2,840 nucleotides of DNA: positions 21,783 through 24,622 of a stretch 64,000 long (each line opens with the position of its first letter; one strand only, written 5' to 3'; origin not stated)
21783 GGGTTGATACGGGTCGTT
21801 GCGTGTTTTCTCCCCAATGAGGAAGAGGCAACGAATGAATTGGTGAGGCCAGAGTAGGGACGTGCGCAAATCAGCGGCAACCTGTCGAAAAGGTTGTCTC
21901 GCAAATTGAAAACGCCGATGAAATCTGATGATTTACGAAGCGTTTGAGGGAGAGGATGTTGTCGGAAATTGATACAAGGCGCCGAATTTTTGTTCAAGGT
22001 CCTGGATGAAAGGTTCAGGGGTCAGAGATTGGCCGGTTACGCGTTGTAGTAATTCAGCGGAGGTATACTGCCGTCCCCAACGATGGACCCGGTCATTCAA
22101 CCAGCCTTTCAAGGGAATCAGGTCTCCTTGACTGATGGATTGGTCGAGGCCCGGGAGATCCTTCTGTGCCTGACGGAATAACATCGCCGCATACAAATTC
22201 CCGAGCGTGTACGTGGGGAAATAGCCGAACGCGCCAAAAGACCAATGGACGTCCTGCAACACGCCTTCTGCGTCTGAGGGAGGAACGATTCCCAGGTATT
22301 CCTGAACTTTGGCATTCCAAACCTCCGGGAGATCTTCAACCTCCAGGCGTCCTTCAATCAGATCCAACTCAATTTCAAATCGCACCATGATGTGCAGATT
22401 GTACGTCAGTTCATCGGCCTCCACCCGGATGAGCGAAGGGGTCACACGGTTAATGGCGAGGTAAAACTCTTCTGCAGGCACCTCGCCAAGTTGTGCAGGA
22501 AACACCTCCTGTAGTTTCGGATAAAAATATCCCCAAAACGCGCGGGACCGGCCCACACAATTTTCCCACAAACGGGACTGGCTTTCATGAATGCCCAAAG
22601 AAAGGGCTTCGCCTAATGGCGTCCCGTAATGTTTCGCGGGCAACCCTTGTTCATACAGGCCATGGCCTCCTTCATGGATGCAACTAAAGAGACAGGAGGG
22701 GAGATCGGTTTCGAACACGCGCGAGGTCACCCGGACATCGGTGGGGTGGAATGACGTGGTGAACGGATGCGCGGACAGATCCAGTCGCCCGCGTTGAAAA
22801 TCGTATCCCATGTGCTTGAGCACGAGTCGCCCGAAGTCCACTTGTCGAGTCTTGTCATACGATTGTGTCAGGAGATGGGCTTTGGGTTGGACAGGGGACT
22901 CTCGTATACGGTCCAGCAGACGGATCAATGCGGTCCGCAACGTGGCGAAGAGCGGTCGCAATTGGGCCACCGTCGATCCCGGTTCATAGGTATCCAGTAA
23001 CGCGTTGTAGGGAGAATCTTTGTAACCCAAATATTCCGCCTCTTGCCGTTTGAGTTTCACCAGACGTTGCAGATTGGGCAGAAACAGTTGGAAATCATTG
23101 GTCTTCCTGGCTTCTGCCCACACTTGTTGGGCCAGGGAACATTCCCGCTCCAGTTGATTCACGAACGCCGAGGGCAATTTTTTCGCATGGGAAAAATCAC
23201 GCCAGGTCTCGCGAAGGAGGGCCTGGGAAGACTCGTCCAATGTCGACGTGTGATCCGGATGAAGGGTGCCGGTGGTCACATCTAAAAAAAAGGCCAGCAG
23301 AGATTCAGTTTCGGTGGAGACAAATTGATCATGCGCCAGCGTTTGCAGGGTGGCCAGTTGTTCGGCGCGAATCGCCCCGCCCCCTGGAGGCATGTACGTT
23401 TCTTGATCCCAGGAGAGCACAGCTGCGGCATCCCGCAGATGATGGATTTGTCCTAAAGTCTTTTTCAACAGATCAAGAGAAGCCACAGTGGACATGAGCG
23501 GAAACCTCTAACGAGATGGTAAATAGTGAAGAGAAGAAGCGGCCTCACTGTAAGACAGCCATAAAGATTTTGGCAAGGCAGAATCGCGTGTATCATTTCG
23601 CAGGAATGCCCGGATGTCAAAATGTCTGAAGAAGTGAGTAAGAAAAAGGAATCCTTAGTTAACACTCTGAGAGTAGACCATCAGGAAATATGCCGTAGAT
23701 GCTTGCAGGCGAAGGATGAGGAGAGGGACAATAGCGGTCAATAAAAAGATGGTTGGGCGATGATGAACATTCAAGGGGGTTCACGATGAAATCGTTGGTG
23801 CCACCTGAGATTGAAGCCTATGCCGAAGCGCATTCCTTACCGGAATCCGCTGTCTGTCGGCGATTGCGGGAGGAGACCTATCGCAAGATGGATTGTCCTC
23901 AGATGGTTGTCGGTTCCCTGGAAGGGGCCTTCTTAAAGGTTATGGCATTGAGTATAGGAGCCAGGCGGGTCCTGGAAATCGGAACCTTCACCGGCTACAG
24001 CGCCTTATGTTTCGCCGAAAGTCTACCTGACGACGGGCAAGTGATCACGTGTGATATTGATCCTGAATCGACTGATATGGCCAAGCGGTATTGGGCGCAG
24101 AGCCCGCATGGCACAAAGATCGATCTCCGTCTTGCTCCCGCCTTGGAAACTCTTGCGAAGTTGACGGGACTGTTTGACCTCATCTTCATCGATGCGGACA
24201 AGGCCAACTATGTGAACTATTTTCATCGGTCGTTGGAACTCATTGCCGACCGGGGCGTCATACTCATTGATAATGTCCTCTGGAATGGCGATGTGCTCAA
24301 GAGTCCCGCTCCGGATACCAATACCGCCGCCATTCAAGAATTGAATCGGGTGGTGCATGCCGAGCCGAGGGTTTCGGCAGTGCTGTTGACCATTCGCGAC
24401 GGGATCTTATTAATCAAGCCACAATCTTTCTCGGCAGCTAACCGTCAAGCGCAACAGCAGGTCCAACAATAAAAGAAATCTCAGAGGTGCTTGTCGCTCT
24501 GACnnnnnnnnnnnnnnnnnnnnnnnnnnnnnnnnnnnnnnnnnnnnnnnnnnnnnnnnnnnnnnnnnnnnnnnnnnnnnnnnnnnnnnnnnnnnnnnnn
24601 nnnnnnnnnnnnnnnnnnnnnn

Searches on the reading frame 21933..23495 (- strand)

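Call 53: search_protein_families(library=pfam, proteins=[window:21933-23495:-], max_evalue=0.001)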
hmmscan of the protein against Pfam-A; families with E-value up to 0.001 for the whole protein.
window:21933-23495:- (520 aa): 1 family
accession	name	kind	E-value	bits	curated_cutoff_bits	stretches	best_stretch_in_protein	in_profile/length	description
PF02074.21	Peptidase_M32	-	1e-187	625.1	25.1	1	10-504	2-489/489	Carboxypeptidase Taq (M32) metallopeptidase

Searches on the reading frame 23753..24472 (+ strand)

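Call 53: search_protein_families(library=pfam, proteins=[window:23753-24472:+], max_evalue=0.001)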
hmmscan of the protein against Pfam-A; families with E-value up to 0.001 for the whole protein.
window:23753-24472:+ (239 aa): 4 families
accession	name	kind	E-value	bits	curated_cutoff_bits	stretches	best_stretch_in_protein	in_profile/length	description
PF01596.23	Methyltransf_3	-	2.9e-62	210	22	1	27-222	3-202/204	O-methyltransferase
PF13578.12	Methyltransf_24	-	5.6e-15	56.6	26.3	1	74-175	1-105/105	Methyltransferase domain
PF13649.12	Methyltransf_25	-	2.8e-06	28.4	27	1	73-148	1-72/97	Methyltransferase domain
PF01135.25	PCMT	-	0.00026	21.3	20.3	1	58-112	63-116/210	Protein-L-isoaspartate(D-aspartate) O-methyltransferase (PCMT)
